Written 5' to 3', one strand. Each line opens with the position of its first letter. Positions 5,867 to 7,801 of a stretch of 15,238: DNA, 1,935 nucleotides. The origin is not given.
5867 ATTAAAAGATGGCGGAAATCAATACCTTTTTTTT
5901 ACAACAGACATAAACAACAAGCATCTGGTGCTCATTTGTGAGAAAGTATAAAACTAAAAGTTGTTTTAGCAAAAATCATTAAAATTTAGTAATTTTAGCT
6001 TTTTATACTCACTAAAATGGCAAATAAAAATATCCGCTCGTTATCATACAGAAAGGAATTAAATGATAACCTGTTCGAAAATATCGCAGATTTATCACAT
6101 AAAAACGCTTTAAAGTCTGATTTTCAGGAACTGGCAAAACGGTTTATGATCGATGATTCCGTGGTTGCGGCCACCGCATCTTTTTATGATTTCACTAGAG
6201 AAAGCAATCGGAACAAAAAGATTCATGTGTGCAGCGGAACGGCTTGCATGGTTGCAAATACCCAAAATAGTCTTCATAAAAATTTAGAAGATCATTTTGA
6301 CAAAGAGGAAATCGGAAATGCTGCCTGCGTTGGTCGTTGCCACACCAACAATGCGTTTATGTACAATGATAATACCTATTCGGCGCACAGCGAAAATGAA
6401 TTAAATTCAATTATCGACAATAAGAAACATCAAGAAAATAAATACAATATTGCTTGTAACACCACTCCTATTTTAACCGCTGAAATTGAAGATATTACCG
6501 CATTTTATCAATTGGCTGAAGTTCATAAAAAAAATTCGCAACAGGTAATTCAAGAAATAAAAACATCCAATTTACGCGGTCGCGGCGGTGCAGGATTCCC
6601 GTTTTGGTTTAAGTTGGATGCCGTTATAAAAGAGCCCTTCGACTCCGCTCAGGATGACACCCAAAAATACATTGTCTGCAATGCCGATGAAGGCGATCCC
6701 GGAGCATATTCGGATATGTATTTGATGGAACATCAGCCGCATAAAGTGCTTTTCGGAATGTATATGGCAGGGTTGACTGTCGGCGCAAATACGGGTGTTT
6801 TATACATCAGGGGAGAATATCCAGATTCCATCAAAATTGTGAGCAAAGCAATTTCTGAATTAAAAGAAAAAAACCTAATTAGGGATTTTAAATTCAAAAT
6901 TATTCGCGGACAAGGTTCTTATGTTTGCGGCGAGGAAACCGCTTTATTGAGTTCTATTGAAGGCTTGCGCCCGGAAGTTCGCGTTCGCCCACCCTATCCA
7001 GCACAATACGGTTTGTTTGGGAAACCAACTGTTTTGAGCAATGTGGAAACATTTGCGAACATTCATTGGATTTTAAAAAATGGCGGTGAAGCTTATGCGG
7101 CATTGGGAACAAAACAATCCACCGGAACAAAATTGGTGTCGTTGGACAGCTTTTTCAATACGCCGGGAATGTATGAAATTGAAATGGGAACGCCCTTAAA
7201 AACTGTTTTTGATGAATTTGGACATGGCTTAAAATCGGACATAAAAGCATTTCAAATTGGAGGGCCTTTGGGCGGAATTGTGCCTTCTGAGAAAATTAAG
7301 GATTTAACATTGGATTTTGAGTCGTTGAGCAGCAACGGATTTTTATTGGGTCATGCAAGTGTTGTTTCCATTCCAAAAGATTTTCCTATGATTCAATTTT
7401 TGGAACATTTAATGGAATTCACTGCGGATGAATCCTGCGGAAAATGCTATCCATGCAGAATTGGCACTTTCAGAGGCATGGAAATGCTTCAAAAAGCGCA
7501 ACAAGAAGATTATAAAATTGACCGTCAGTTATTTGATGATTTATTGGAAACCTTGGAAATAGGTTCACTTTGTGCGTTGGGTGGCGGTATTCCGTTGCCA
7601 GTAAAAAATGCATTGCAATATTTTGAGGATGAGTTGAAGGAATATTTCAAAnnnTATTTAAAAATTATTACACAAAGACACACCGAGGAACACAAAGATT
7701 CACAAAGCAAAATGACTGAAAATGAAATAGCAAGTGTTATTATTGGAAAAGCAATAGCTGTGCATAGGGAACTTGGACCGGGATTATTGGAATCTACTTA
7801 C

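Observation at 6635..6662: Same repeat family, opposite orientation, in-frame inside the NuoF-like FMN/NADH domain of the formate dehydrogenase diaphorase subunit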

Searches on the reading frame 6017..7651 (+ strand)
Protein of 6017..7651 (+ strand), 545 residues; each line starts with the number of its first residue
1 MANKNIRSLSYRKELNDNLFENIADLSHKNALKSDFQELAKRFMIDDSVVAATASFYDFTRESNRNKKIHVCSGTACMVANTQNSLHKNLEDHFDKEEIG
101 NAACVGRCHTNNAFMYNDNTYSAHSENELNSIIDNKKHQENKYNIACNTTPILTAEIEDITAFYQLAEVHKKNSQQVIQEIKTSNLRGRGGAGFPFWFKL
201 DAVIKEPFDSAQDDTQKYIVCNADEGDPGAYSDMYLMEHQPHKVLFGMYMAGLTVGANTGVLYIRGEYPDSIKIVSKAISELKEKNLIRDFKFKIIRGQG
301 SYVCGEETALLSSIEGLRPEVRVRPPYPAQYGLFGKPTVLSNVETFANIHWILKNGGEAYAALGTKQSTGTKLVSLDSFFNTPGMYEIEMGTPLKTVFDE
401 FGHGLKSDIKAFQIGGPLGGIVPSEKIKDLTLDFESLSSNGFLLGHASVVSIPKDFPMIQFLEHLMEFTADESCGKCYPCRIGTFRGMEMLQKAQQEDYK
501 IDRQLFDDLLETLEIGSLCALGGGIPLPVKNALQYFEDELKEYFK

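Call 12: find_homologous_proteins(query=window:6017-7651:+, max_evalue=1e-30)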
Query window:6017-7651:+ (545 aa): 8000 proteins with E <= 1e-30 among 8000 candidates; the best 120 are listed.
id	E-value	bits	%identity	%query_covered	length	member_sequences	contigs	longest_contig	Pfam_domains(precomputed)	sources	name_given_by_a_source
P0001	0.0e+0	1258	100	100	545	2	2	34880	PF10589.15,PF01257.26,PF01512.23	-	-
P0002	0.0e+0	1178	93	100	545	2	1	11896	PF10589.15,PF01257.26,PF01512.23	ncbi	ncbi:MAG TPA: NADH-ubiquinone oxidoreductase-F iron-sulfur binding region domain-containing protein 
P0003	0.0e+0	1154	91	100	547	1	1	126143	PF10589.15,PF01257.26,PF01512.23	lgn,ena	-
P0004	0.0e+0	1148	91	100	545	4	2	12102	PF10589.15,PF01257.26,PF01512.23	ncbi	-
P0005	0.0e+0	1132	90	100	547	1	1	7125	PF10589.15,PF01257.26,PF01512.23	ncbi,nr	ncbi:MAG: NADH-ubiquinone oxidoreductase-F iron-sulfur binding region domain-containing protein [Lut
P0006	0.0e+0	1130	89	100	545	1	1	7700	PF10589.15,PF01257.26,PF01512.23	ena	-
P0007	0.0e+0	1130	90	100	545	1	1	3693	PF10589.15,PF01257.26,PF01512.23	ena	-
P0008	0.0e+0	1129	89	100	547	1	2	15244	PF10589.15,PF01257.26,PF01512.23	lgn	-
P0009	0.0e+0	1126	89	100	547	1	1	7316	PF10589.15,PF01257.26,PF01512.23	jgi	jgi:NADH-quinone oxidoreductase subunit F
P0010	0.0e+0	1124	89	100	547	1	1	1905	PF10589.15,PF01257.26,PF01512.23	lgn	-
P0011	0.0e+0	1123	89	100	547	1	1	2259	PF10589.15,PF01257.26,PF01512.23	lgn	-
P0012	0.0e+0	1123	89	100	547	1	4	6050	PF10589.15,PF01257.26,PF01512.23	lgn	-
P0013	0.0e+0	1122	89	100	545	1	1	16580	PF10589.15,PF01257.26,PF01512.23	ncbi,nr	ncbi:MAG: NADH-ubiquinone oxidoreductase-F iron-sulfur binding region domain-containing protein [Lut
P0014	0.0e+0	1121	88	100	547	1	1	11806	PF10589.15,PF01257.26,PF01512.23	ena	-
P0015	0.0e+0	1116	89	100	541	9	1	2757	PF10589.15,PF01257.26,PF01512.23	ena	-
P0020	0.0e+0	1112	89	100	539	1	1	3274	PF10589.15,PF01257.26,PF01512.23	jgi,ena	-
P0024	0.0e+0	1109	87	100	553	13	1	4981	PF10589.15,PF01257.26,PF01512.23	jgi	-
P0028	0.0e+0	1106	88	100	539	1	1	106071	PF10589.15,PF01257.26,PF01512.23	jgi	-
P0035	0.0e+0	1104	87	100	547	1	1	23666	PF10589.15,PF01257.26,PF01512.23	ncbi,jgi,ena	-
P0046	0.0e+0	1095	88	100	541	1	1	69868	PF10589.15,PF01257.26,PF01512.23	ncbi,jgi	jgi:NADH:ubiquinone oxidoreductase subunit F (NADH-binding)/NADH:ubiquinone oxidoreductase subunit E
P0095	0.0e+0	1032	81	100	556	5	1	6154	PF10589.15,PF01257.26,PF01512.23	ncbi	ncbi:NADH-ubiquinone oxidoreductase-F iron-sulfur binding region domain-containing protein [Lutibact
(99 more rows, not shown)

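Call 15: find_encoding_contigs(protein=P0001, flank=10000, max_places=3)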
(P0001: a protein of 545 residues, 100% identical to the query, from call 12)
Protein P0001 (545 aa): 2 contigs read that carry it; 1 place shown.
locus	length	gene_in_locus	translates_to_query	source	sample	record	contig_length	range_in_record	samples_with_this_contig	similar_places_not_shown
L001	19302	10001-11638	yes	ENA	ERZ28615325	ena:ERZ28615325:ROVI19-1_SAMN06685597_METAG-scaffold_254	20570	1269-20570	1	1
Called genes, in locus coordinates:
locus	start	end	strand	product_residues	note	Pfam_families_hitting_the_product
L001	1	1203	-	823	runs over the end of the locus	?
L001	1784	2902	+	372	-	PF00712:DNA_pol3_beta, PF02767:DNA_pol3_beta_2, PF02768:DNA_pol3_beta_3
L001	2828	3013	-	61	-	-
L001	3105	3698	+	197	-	PF04336:ACP_PD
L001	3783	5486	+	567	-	PF01019:G_glu_transpept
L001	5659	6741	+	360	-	PF01594:AI-2E_transport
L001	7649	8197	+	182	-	PF10543:ORF6N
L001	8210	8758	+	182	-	PF08002:DUF1697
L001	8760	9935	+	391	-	PF22013:PG_1098_Fer, PF18096:Thump_like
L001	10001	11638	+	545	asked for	PF01257:2Fe-2S_thioredx, PF01512:Complex1_51K, PF10589:NADH_4Fe-4S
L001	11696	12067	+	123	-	PF13366:PDDEXK_3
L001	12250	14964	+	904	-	PF13510:Fer2_4 (weak), PF12838:Fer4_7, PF13187:Fer4_9 (weak), PF14697:Fer4_21 (weak), PF22117:Fer4_Nqo3, PF04879:Molybdop_Fe4S4, PF00384:Molybdopterin, PF01568:Molydop_binding, +3 more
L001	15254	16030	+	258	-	PF02634:FdhD-NarQ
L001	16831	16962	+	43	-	-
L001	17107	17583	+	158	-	-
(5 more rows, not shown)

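Call 16: find_encoding_contigs(protein=P0028, flank=10000, max_places=2)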
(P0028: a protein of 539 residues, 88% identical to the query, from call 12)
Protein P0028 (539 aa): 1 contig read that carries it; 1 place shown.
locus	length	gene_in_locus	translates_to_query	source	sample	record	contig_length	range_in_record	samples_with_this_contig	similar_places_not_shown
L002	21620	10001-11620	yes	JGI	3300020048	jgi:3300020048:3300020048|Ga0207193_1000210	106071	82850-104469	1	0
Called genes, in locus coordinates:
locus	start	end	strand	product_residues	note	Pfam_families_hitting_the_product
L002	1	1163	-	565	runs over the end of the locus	PF00474:SSF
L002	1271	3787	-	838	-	PF02585:PIG-L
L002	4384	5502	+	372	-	PF00712:DNA_pol3_beta, PF02767:DNA_pol3_beta_2, PF02768:DNA_pol3_beta_3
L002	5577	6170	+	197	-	PF04336:ACP_PD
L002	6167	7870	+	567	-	PF01019:G_glu_transpept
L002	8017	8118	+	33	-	-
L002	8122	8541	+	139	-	PF10543:ORF6N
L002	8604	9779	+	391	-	PF22013:PG_1098_Fer, PF18096:Thump_like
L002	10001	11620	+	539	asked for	PF01257:2Fe-2S_thioredx, PF01512:Complex1_51K, PF10589:NADH_4Fe-4S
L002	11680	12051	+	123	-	PF13366:PDDEXK_3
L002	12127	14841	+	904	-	PF13510:Fer2_4 (weak), PF12838:Fer4_7, PF13187:Fer4_9 (weak), PF22117:Fer4_Nqo3, PF00037:Fer4 (weak), PF04879:Molybdop_Fe4S4, PF00384:Molybdopterin, PF01568:Molydop_binding, +2 more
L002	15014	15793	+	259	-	PF02634:FdhD-NarQ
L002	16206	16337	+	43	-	-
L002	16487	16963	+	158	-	-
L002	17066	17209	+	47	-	-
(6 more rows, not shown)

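Call 17: find_encoding_contigs(protein=P0013, flank=10000, max_places=2)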
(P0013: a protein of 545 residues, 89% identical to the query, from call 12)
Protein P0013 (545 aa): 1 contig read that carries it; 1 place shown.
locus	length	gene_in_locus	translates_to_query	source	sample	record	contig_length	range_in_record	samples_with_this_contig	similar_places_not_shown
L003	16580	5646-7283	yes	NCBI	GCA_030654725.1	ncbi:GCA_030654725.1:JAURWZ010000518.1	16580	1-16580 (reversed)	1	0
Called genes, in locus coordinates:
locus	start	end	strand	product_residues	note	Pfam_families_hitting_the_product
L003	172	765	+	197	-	PF04336:ACP_PD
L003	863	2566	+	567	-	PF01019:G_glu_transpept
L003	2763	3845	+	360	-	PF01594:AI-2E_transport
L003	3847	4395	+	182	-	PF08002:DUF1697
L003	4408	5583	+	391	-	PF01564:Spermine_synth (weak), PF22013:PG_1098_Fer, PF18096:Thump_like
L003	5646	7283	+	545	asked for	PF01257:2Fe-2S_thioredx, PF01512:Complex1_51K, PF10589:NADH_4Fe-4S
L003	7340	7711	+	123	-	PF13366:PDDEXK_3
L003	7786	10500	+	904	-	PF13510:Fer2_4 (weak), PF12838:Fer4_7, PF13187:Fer4_9 (weak), PF14697:Fer4_21 (weak), PF22117:Fer4_Nqo3, PF04879:Molybdop_Fe4S4, PF00384:Molybdopterin, PF01568:Molydop_binding, +3 more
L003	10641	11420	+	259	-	PF02634:FdhD-NarQ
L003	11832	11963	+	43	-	-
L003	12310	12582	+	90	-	-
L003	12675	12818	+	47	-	-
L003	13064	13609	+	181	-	PF00877:NLPC_P60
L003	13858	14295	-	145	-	PF00226:DnaJ (faint), PF13619:KTSC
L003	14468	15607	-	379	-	PF07690:MFS_1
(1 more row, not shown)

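Call 18: find_encoding_contigs(protein=P0095, flank=3000, max_places=1)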
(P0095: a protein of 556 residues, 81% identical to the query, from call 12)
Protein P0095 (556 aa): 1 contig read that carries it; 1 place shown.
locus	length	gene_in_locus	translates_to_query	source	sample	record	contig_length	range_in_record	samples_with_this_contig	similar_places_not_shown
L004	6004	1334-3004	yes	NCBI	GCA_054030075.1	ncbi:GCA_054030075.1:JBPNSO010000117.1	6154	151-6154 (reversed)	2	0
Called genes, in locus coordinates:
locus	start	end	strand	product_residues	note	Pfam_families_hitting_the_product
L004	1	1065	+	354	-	?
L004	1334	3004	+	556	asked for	PF01257:2Fe-2S_thioredx, PF01512:Complex1_51K, PF10589:NADH_4Fe-4S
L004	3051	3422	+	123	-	PF13366:PDDEXK_3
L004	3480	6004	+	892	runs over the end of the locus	PF13510:Fer2_4, PF13237:Fer4_10 (faint), PF12838:Fer4_7, PF22117:Fer4_Nqo3, PF00037:Fer4 (weak), PF04879:Molybdop_Fe4S4, PF00384:Molybdopterin, PF01568:Molydop_binding, +1 more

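Call 19: find_encoding_contigs(protein=P0024, flank=3000, max_places=1)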
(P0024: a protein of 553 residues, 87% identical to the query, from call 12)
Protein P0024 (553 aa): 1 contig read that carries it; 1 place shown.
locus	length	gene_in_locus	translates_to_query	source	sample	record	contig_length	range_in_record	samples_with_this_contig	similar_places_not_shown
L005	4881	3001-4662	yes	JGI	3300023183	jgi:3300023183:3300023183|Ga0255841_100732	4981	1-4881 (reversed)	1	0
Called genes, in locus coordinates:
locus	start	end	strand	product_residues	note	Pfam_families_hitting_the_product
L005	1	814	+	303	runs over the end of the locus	?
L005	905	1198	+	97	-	-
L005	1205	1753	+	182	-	PF08002:DUF1697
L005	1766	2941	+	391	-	PF22013:PG_1098_Fer, PF18096:Thump_like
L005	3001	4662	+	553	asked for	PF01257:2Fe-2S_thioredx, PF01512:Complex1_51K, PF10589:NADH_4Fe-4S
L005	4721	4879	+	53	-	?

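Call 20: find_encoding_contigs(protein=P0035, flank=10000, max_places=1)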
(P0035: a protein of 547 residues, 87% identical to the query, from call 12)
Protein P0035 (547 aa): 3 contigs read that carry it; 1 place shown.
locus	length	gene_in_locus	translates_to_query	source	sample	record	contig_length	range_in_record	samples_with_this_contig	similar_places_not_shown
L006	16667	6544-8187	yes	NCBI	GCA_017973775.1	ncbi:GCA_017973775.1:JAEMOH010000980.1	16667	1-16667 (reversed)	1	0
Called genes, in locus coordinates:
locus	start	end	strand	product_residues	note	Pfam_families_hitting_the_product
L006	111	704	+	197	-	PF04336:ACP_PD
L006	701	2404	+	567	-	PF01019:G_glu_transpept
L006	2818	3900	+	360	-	PF01594:AI-2E_transport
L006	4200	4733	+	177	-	PF10543:ORF6N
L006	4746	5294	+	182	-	PF08002:DUF1697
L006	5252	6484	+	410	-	PF22013:PG_1098_Fer, PF18096:Thump_like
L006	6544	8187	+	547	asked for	PF01257:2Fe-2S_thioredx, PF01512:Complex1_51K, PF10589:NADH_4Fe-4S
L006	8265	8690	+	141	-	PF13366:PDDEXK_3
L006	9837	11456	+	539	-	PF00384:Molybdopterin, PF01568:Molydop_binding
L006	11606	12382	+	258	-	PF02634:FdhD-NarQ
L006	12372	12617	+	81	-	-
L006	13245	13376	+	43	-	-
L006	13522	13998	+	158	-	-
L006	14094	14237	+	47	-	-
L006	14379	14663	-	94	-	PF21716:dnstrm_HI1420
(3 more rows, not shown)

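Call 32: search_solved_structures(query=window:6017-7651:+, max_evalue=1e-20, show_alignments=3)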
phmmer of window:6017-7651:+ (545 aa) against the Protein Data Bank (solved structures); distinct sequences matched with E-value up to 1e-20: 61 (the best 60 are shown).
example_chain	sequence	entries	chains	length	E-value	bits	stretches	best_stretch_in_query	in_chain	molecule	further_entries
9bov_B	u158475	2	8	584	4.1e-100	339.4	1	173-540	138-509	NADH dehydrogenase (Quinone)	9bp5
8oh5_B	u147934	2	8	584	1e-97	331.5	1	172-543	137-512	NAD-reducing hydrogenase subunit HoxF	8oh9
7q4v_B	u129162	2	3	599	2.2e-94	320.5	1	174-543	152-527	Iron hydrogenase HydB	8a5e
9n5u_B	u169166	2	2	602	1.9e-93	317.4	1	163-540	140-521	NfnB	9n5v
7q4w_B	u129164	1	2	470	8e-93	315.4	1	175-543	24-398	Iron hydrogenase HydB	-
7t2r_B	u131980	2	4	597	2.5e-89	303.9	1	173-543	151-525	NiFe hydrogenase subunit B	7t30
8a6t_B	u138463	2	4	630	1.8e-87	297.7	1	165-543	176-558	Electron bifurcating hydrogenase subunit HydB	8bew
6tg9_B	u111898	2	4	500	1.3e-85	291.6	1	151-537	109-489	Formate dehydrogenase subunit beta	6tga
9wxb_C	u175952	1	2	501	3.7e-85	290.1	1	169-539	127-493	Formate dehydrogenase beta subunit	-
7p5h_B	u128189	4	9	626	1.2e-84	288.4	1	173-540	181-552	Fe-hydrogenase, subunit beta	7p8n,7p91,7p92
2fug_1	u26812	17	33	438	5.3e-81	276.4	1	170-539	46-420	NADH-quinone oxidoreductase chain 1 | NADH-QUINONE OXIDOREDUCTASE SUBUNIT 1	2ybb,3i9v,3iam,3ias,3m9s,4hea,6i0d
6vw7_B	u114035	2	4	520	1e-80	275.4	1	170-539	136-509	NAD-dependent formate dehydrogenase beta subunit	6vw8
9mqx_B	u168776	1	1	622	2.4e-75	257.7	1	164-543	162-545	NADH:ubiquinone oxidoreductase, NADH-binding (51 kD) subunit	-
5xtb_A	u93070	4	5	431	9.3e-71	242.6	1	163-543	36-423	NADH dehydrogenase [ubiquinone] flavoprotein 1, mitochondrial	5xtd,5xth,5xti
9ti4_C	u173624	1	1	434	9.5e-71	242.5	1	163-543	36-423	NADH dehydrogenase [ubiquinone] flavoprotein 1, mitochondrial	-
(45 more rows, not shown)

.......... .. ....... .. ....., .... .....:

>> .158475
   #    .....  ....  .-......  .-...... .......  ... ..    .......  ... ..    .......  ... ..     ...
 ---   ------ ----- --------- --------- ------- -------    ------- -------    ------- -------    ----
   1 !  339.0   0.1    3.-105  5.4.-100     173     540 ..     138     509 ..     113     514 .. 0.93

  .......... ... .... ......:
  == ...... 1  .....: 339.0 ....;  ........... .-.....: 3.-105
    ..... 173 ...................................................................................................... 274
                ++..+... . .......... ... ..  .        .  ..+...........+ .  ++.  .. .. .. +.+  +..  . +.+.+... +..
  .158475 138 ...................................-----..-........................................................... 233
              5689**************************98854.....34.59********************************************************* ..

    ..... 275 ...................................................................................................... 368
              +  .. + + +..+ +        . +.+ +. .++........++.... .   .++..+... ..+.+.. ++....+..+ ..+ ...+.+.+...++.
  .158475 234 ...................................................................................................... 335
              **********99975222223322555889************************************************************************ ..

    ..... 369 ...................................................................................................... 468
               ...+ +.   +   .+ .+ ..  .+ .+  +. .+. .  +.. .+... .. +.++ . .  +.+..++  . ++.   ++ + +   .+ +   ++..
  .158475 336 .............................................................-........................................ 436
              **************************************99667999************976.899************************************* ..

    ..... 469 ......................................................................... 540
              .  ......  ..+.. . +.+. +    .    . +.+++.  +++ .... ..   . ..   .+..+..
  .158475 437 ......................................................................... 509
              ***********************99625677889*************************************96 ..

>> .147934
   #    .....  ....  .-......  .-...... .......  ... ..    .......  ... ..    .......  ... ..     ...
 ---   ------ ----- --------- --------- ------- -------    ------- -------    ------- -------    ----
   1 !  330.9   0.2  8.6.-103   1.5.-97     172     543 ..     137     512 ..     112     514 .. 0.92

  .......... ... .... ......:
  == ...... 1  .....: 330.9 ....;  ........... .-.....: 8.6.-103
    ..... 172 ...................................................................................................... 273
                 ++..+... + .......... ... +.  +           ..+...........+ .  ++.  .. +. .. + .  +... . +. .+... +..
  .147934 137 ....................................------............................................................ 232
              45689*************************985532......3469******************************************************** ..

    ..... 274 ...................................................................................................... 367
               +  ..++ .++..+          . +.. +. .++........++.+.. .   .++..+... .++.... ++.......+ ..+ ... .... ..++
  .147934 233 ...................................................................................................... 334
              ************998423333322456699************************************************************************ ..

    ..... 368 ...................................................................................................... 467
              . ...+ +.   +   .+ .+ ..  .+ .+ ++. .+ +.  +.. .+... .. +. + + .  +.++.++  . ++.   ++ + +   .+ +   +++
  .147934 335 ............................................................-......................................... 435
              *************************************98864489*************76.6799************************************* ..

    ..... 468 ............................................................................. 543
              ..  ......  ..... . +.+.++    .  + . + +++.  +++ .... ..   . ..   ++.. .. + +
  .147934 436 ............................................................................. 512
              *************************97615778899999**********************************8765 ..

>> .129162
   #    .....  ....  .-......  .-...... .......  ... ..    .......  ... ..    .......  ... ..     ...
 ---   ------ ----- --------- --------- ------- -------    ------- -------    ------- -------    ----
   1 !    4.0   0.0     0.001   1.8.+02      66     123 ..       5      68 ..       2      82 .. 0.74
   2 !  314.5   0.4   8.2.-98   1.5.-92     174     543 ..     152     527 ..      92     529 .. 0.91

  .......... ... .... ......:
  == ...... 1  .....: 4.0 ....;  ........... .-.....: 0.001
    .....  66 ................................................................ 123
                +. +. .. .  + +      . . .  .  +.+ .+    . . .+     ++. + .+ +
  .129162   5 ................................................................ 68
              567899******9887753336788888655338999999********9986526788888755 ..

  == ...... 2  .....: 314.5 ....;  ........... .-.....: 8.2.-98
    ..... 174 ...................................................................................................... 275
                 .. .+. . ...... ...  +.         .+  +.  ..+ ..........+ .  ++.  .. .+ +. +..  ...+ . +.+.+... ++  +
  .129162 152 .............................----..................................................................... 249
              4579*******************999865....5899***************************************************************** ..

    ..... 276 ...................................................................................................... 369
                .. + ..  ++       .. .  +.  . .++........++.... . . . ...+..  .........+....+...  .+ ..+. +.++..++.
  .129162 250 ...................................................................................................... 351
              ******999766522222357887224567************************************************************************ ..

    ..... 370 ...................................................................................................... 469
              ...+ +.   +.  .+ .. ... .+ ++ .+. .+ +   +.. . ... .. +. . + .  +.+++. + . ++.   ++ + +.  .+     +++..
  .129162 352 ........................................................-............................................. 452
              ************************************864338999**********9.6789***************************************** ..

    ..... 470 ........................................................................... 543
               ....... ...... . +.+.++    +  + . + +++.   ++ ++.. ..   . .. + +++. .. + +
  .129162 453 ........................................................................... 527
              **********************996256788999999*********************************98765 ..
